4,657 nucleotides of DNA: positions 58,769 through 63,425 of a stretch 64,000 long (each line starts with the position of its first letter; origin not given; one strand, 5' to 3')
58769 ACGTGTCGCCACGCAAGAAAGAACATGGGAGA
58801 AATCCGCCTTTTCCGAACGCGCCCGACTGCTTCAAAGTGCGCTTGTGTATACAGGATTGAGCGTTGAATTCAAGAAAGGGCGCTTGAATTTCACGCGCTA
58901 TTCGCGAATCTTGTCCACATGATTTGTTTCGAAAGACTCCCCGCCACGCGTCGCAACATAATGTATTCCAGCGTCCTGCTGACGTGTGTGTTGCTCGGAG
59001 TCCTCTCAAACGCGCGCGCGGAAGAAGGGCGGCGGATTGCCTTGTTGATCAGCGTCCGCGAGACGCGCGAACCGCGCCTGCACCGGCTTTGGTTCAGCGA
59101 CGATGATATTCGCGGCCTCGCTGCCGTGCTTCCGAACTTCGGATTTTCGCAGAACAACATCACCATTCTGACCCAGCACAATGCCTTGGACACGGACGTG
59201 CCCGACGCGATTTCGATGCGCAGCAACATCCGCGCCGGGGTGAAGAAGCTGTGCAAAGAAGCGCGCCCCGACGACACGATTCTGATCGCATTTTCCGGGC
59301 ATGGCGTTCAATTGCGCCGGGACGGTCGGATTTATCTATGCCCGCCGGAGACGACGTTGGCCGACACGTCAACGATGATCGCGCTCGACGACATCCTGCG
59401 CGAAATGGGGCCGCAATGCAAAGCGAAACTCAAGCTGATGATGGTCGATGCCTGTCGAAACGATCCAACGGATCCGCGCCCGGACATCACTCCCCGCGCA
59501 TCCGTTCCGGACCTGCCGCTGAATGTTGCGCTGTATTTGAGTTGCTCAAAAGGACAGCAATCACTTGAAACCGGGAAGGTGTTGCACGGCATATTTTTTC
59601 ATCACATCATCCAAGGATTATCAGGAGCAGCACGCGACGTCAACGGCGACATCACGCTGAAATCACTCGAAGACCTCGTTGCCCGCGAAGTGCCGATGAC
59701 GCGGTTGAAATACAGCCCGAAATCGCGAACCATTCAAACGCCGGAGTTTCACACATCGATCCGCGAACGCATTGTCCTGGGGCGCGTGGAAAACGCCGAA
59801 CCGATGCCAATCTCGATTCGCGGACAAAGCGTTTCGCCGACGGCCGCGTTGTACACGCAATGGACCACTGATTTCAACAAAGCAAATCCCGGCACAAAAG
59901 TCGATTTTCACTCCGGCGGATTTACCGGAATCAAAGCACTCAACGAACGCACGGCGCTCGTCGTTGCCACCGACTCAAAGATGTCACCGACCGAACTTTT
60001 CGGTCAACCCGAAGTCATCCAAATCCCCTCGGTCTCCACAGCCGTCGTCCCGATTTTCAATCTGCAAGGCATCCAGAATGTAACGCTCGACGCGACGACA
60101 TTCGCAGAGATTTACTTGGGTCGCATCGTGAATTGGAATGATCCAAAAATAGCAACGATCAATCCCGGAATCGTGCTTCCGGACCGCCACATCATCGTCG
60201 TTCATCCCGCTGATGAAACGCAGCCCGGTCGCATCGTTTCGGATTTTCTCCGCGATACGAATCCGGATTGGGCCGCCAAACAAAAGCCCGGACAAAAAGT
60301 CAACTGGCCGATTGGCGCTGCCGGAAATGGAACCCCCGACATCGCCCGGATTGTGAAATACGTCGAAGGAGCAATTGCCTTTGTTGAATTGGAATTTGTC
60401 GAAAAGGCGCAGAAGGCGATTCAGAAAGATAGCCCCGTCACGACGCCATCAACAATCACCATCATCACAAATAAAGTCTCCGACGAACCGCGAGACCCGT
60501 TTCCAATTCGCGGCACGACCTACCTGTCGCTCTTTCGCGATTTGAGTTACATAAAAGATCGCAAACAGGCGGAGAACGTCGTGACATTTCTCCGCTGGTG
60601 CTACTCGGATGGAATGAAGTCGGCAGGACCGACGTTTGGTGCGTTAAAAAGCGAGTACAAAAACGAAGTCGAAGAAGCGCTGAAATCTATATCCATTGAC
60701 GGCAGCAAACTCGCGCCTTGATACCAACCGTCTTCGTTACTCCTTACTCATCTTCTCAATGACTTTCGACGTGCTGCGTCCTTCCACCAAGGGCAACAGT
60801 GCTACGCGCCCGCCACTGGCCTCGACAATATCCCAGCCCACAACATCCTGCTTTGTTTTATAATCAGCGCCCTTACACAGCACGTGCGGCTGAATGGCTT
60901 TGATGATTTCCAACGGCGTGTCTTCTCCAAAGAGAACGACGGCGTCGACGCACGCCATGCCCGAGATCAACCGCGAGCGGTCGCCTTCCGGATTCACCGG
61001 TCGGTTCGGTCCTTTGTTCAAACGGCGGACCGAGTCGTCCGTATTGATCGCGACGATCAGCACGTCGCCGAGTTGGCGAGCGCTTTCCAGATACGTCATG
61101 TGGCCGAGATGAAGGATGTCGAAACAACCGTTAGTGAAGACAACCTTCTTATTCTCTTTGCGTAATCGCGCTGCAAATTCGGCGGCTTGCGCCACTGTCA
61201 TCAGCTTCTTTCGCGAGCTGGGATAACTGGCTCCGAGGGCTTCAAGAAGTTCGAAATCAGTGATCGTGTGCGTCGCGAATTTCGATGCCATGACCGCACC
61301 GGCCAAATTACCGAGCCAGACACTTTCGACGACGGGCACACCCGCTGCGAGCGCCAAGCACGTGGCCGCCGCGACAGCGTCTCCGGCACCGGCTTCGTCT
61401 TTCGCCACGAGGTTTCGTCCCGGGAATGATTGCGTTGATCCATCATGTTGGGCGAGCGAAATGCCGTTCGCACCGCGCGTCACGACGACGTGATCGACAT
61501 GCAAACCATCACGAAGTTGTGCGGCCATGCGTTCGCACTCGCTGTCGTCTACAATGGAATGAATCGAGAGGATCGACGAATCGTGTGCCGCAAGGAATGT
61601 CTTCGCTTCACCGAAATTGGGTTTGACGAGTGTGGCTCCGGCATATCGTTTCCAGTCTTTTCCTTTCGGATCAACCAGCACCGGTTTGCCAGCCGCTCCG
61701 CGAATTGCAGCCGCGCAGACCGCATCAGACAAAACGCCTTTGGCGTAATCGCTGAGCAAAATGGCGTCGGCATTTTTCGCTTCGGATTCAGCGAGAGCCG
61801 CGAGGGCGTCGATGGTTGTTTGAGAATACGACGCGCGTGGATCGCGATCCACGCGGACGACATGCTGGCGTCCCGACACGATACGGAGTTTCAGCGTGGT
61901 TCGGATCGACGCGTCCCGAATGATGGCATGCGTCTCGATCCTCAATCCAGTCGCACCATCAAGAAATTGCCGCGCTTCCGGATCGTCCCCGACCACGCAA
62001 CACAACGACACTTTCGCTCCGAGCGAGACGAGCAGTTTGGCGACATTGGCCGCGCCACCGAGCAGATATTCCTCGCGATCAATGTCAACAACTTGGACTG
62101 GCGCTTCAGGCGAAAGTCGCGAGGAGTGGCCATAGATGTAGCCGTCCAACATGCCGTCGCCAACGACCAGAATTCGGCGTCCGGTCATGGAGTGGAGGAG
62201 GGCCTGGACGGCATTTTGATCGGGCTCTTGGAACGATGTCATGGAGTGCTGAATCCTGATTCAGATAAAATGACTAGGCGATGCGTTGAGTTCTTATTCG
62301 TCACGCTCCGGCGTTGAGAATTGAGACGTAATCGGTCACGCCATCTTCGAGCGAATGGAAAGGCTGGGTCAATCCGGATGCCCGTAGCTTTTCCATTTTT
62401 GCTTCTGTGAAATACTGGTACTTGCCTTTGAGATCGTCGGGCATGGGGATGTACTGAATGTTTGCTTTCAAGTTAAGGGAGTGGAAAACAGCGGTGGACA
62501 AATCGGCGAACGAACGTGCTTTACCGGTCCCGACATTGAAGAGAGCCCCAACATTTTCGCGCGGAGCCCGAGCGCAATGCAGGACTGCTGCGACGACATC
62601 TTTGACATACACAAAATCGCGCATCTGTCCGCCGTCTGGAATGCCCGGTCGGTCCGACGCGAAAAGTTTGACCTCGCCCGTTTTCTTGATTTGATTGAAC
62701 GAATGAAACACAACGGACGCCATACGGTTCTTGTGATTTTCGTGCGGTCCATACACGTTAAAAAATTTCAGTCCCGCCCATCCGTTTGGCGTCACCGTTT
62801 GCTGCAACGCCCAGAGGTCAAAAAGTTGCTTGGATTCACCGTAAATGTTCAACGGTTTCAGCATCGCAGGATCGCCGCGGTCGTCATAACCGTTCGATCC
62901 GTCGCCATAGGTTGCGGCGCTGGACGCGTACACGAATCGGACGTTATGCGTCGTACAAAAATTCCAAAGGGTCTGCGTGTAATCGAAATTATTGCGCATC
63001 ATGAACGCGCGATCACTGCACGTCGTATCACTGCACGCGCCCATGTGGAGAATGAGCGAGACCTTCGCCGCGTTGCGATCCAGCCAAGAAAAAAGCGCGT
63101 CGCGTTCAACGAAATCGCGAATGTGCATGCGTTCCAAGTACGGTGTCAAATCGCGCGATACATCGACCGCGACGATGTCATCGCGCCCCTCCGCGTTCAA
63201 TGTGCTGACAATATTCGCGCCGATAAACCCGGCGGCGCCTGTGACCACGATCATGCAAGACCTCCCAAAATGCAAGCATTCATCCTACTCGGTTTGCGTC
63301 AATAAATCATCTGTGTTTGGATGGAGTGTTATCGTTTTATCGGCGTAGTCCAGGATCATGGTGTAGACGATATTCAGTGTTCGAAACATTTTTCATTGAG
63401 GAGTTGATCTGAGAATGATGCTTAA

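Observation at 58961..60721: Exported caspase-like protease fused to a PstS-derived binding domain that has lost the phosphate ligands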

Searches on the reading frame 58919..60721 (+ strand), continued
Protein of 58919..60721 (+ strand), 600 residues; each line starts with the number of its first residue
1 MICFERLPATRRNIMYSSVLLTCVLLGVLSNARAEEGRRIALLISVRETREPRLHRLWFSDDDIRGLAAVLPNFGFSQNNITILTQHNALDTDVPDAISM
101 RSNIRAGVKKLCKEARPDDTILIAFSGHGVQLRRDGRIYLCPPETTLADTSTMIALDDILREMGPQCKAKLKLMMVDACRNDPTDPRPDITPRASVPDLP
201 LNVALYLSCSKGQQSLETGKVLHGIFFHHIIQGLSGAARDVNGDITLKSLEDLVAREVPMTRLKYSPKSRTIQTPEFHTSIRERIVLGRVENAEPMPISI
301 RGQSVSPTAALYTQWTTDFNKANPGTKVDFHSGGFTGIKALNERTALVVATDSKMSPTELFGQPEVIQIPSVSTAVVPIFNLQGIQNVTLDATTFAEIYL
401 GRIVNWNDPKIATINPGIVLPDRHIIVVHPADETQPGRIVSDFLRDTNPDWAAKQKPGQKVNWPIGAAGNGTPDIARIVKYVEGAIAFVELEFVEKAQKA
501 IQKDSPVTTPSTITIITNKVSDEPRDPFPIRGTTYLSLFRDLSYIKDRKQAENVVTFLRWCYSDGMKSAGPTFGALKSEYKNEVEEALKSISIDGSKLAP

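Call 66: find_encoding_contigs(protein=P0235, flank=8000, max_places=2)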
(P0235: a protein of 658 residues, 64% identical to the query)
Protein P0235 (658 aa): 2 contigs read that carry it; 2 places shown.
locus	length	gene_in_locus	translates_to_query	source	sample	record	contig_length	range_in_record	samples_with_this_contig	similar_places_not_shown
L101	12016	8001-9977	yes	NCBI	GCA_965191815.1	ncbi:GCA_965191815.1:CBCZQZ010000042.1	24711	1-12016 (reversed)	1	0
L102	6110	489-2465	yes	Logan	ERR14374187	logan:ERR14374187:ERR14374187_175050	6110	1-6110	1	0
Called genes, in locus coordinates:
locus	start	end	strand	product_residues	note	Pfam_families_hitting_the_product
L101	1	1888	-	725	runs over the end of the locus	PF08446:PAS_2, PF01590:GAF, PF00360:PHY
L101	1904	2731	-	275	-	PF08448:PAS_4 (faint), PF13426:PAS_9 (faint)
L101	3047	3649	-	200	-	PF01126:Heme_oxygenase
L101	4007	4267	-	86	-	-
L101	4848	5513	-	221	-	PF00440:TetR_N, PF13305:TetR_C_33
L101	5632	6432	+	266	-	PF00005:ABC_tran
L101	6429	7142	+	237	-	PF01177:Asp_Glu_race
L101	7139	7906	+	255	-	PF00528:BPD_transp_1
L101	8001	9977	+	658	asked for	PF00656:Peptidase_C14, PF12849:PBP_like_2, PF01547:SBP_bac_1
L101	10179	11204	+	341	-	PF04613:LpxD, PF24894:Hexapep_GlmU (faint), PF25084:LbH_EIF2B (faint), PF00132:Hexapep (weak), PF25087:GMPPB_C, PF14602:Hexapep_2 (faint), PF00132:Hexapep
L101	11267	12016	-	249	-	?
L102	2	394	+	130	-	?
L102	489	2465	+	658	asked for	PF00656:Peptidase_C14, PF12849:PBP_like_2, PF01547:SBP_bac_1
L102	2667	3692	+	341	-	PF04613:LpxD, PF24894:Hexapep_GlmU (faint), PF25084:LbH_EIF2B (faint), PF00132:Hexapep (weak), PF25087:GMPPB_C, PF14602:Hexapep_2 (faint), PF00132:Hexapep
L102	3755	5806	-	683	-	PF01432:Peptidase_M3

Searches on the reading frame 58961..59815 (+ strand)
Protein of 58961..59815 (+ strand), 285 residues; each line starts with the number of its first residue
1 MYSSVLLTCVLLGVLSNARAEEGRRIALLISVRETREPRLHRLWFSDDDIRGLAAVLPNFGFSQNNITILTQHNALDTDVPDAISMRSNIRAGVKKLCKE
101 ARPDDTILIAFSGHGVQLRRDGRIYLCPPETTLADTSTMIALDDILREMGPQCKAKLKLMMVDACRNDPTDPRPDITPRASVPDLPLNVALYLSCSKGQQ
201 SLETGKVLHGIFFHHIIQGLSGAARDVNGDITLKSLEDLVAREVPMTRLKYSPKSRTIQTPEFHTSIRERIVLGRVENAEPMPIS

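Call 31: find_homologous_proteins(query=window:58961-59815:+, max_evalue=0.00001)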
Query window:58961-59815:+ (285 aa): 4 proteins with E <= 0.00001 among 3483 candidates.
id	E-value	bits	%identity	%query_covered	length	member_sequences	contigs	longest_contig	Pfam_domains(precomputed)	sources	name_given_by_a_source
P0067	5.8e-92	326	58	88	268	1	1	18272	PF00656.28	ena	-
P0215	3.8e-49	186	37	98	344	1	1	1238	PF00656.28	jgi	jgi:uncharacterized caspase-like protein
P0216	9.2e-9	53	28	83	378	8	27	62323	PF00656.28,PF19955.6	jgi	jgi:metacaspase-1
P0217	6.6e-6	44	30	55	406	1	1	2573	PF00656.28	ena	-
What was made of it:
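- Tried and rejected: A word-indexed homologue search with the caspase half alone returned only four proteins (call 31) and did not deepen the alignment.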

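Call 39: search_solved_structures(query=A5, max_evalue=1, show_alignments=2)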
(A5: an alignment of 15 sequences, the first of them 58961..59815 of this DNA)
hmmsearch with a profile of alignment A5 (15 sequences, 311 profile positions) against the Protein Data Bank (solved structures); distinct sequences matched with E-value up to 1: 21.
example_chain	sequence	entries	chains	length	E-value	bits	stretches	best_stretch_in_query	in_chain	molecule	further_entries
4f6o_A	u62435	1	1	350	7.7e-12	48.1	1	26-127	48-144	Metacaspase-1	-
4f6p_A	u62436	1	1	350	7.9e-12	48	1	26-127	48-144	Metacaspase-1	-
7qp0_A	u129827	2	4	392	1.6e-11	47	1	25-127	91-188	Metacaspase-1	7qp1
4afr_A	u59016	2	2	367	1.7e-10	43.6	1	33-156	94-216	METACASPASE | METACASPASE MCA2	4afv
4afp_A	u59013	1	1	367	1.8e-10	43.6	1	33-156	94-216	METACASPASE MCA2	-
4af8_A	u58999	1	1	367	2.5e-10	43.1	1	33-156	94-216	METACASPASE MCA2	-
6w8s_A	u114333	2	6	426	6.9e-10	41.6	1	32-130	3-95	Metacaspase-4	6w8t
6w8r_A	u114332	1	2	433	1.3e-09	40.7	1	32-128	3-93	Metacaspase-4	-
8a53_A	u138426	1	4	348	3.8e-07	32.6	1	22-126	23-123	Metacaspase-9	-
9n3d_A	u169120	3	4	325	1.2e-06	31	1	31-126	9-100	Metacaspase-9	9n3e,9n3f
3v4o_A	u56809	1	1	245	7.1e-05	25.2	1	27-227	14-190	Mucosa-associated lymphoid tissue lymphoma translocation protein 1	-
6f7i_A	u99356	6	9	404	0.00038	22.8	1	27-227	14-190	Mucosa-associated lymphoid tissue lymphoma translocation protein 1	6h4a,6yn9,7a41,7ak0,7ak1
38go_A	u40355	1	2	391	0.00044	22.6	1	31-227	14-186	Mucosa-associated lymphoid tissue lymphoma translocation protein 1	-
9mkc_A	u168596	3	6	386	0.00057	22.2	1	31-227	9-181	Mucosa-associated lymphoid tissue lymphoma translocation protein 1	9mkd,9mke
8v4x_A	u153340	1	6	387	0.00063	22.1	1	31-227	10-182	Mucosa-associated lymphoid tissue lymphoma translocation protein 1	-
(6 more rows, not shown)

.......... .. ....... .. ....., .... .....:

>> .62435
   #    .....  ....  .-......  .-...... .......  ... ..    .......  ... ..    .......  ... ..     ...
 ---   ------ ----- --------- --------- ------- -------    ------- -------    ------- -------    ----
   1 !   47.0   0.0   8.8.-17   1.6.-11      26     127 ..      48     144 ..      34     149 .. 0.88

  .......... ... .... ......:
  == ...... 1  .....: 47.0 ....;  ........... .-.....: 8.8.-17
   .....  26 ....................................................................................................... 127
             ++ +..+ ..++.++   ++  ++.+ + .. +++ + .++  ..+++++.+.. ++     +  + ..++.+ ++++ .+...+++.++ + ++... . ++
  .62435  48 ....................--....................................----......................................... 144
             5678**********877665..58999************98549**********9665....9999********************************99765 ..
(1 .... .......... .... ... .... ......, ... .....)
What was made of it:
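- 59030..59764 (+): Caspase/metacaspase-like protease domain (residues 24-268). Catalytic His114 lies in SGHGV and Cys165 in VDACRND. Asp163 sits two residues before the Cys. A PDB profile search finds metacaspases Yca1, TbMCA2, AtMC4/9 and MALT1 (call 39).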

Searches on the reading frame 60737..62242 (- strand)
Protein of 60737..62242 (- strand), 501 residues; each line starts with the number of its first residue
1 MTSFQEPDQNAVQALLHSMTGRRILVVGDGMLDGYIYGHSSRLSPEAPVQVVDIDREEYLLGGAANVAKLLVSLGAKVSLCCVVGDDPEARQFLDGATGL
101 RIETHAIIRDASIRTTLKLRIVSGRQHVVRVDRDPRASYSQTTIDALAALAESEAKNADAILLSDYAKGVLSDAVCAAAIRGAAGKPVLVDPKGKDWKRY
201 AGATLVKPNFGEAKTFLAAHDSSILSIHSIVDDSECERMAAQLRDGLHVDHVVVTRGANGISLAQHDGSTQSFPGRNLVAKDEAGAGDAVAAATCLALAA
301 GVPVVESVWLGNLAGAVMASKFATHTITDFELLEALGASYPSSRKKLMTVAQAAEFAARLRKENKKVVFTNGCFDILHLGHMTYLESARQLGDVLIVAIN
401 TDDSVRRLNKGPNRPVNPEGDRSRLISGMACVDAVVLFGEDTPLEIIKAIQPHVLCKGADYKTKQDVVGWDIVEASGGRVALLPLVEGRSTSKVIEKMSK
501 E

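Call 3: search_protein_families(library=pfam, proteins=[window:60737-62242:-], max_evalue=0.01)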
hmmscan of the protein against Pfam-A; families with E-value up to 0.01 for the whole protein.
window:60737-62242:- (501 aa): 3 families
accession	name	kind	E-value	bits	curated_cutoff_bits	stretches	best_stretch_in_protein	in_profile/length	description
PF00294.29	PfkB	-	4e-35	122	25.8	1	25-325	5-296/302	pfkB family carbohydrate kinase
PF01467.32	CTP_transf_like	-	1.2e-16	61.5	21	1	369-464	1-93/133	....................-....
PF08543.17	Phos_pyr_kin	-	3.2e-05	23.8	27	1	201-308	118-221/246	Phosphomethylpyrimidine kinase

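Call 53: search_protein_families(library=ncbifam, proteins=[window:60737-62242:-], max_evalue=0.00001)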
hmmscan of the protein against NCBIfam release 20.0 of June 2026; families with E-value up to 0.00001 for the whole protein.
window:60737-62242:- (501 aa): 14 families
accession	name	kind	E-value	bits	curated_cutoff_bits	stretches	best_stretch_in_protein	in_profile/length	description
NF008454.0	PRK11316.1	equivalog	1e-122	410.2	521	1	16-500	5-473/475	bifunctional D-glycero-beta-D-manno-heptose-7-phosphate kinase/D-glycero-beta-D-manno-heptose 1-phosphate adenylyltransferase HldE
TIGR02198.1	rfaE_dom_I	equivalog_domain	1.3e-84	284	345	1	17-336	3-314/315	D-glycero-beta-D-manno-heptose-7-phosphate kinase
TIGR02199.1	rfaE_dom_II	equivalog_domain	3e-55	186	181.5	1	357-499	3-143/144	D-glycero-beta-D-manno-heptose 1-phosphate adenylyltransferase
TIGR03828.1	pfkB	equivalog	8e-15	54.7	292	1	65-333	39-295/305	1-phosphofructokinase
TIGR03168.1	1-PFK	subfamily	1.1e-14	54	216.4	1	62-328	36-291/305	hexose kinase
TIGR04382.1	myo_inos_iolC_N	equivalog_domain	1.8e-13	50.5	300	1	57-323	30-294/309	5-dehydro-2-deoxygluconokinase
TIGR02152.1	D_ribokin_bact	equivalog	2.8e-13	49.9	299.65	1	61-324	34-286/298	ribokinase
TIGR00125.1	cyt_tran_rel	domain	1.2e-12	47.8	27.7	1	367-422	1-52/65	adenylyltransferase/cytidyltransferase family protein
TIGR01518.1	g3p_cytidyltrns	equivalog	2e-10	40.8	165.4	1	368-497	1-124/125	glycerol-3-phosphate cytidylyltransferase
NF053626.1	RibKinHalex1628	equivalog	8.5e-10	38.6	330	1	62-335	39-289/293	ATP-dependent ribose-1-phosphate kinase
NF006957.1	PRK09434.1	equivalog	2.4e-08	33.9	450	0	229-300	192-262/302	fructokinase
NF008353.0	PRK11142.1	equivalog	1.7e-07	31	341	1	63-321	41-286/307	ribokinase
NF001985.0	PRK00777.1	subfamily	2.8e-06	27.5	104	1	366-423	5-59/157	pantetheine-phosphate adenylyltransferase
NF041164.1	NucKinThplmales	equivalog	4.1e-06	26.2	450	1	245-332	196-281/295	nucleoside kinase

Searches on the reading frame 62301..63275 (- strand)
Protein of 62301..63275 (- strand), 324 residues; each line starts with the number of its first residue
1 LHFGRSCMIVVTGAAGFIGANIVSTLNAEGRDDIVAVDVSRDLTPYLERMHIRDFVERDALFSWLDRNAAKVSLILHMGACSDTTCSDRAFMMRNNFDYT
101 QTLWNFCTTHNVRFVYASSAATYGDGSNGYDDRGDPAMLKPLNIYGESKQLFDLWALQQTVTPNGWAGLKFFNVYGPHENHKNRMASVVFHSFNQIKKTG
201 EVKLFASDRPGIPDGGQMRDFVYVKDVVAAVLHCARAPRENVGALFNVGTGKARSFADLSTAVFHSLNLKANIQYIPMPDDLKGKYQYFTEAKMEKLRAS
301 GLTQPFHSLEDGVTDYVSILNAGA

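Call 3: search_protein_families(library=pfam, proteins=[window:62301-63275:-], max_evalue=0.01)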
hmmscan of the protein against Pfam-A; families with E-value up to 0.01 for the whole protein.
window:62301-63275:- (324 aa): 6 families
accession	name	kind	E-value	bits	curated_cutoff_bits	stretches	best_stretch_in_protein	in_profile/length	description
PF01370.27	Epimerase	-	5.1e-39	134.6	20.9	1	9-249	1-240/240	NAD dependent epimerase/dehydratase family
PF16363.11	GDP_Man_Dehyd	-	6.3e-14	52.6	27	1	11-270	2-269/332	GDP-mannose 4,6 dehydratase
PF01073.25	3Beta_HSD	-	1.5e-12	47.6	22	1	10-237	1-231/280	3-beta hydroxysteroid dehydrogenase/isomerase family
PF04321.23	RmlD_sub_bind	-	1.1e-08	34.9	27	1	8-270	2-234/287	RmlD substrate binding domain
PF07993.18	NAD_binding_4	-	0.00019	21.1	20.1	0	67-133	84-151/258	Male sterility protein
PF02719.21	Polysacc_synt_2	-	0.0099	15.5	20.2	0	9-203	1-193/293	Polysaccharide biosynthesis protein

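Call 53: search_protein_families(library=ncbifam, proteins=[window:62301-63275:-], max_evalue=0.00001)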
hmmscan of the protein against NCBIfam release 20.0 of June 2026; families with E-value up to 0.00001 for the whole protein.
window:62301-63275:- (324 aa): 16 families
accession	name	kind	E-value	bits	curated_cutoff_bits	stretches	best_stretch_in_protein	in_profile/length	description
TIGR02197.1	heptose_epim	equivalog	1.4e-114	382.6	274.6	1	9-321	1-314/316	ADP-glyceromanno-heptose 6-epimerase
NF008360.0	PRK11150.1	equivalog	5.1e-80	269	452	1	8-322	1-308/310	ADP-glyceromanno-heptose 6-epimerase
TIGR01179.1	galE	equivalog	2.7e-23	82.3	262.3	1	9-263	2-271/332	UDP-glucose 4-epimerase GalE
TIGR01181.1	dTDP_gluc_dehyt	equivalog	9e-14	51.3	365.1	1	9-316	2-307/321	dTDP-glucose 4,6-dehydratase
TIGR03466.1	HpnA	hypoth_equivalog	2.8e-10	39.6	367.65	1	9-138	3-133/327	hopanoid-associated sugar epimerase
NF011728.1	PRK15181.1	equivalog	2.9e-10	39.7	760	1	67-282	86-299/348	Vi polysaccharide biosynthesis UDP-N-acetylglucosaminuronic acid C-4 epimerase TviC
NF047922.1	GDPFucSynFcl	equivalog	2.5e-09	37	500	1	173-315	163-296/308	GDP-L-fucose synthase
NF042423.1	oxyalk_red_Shew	equivalog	2.5e-09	36.7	580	1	9-181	11-181/331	2-alkyl-3-oxoalkanoate reductase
TIGR04180.1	EDH_00030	hypoth_equivalog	1.1e-08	34.5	475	1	9-274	1-263/297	NAD-dependent 4,6-dehydratase LegB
NF043036.1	ErythonDh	equivalog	1.6e-08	34.2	325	1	9-154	3-158/321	D-erythronate dehydrogenase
NF008872.0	PRK11908.1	equivalog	2.7e-08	33.3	294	1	9-260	4-264/349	bifunctional UDP-4-keto-pentose/UDP-xylose synthase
TIGR01746.1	Thioester-redct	subfamily_domain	8.4e-08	31.8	213.35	0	68-150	85-171/371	thioester reductase domain-containing protein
NF005998.1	PRK08125.1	equivalog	1.4e-07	30.3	777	1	5-267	314-585/649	bifunctional UDP-4-amino-4-deoxy-L-arabinose formyltransferase/UDP-glucuronic acid oxidase ArnA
NF007956.0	PRK10675.1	subfamily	2.5e-07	30.2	394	1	9-279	3-292/338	UDP-glucose 4-epimerase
NF007582.0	PRK10217.1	equivalog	1.2e-06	27.9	698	0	210-264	215-267/355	dTDP-glucose 4,6-dehydratase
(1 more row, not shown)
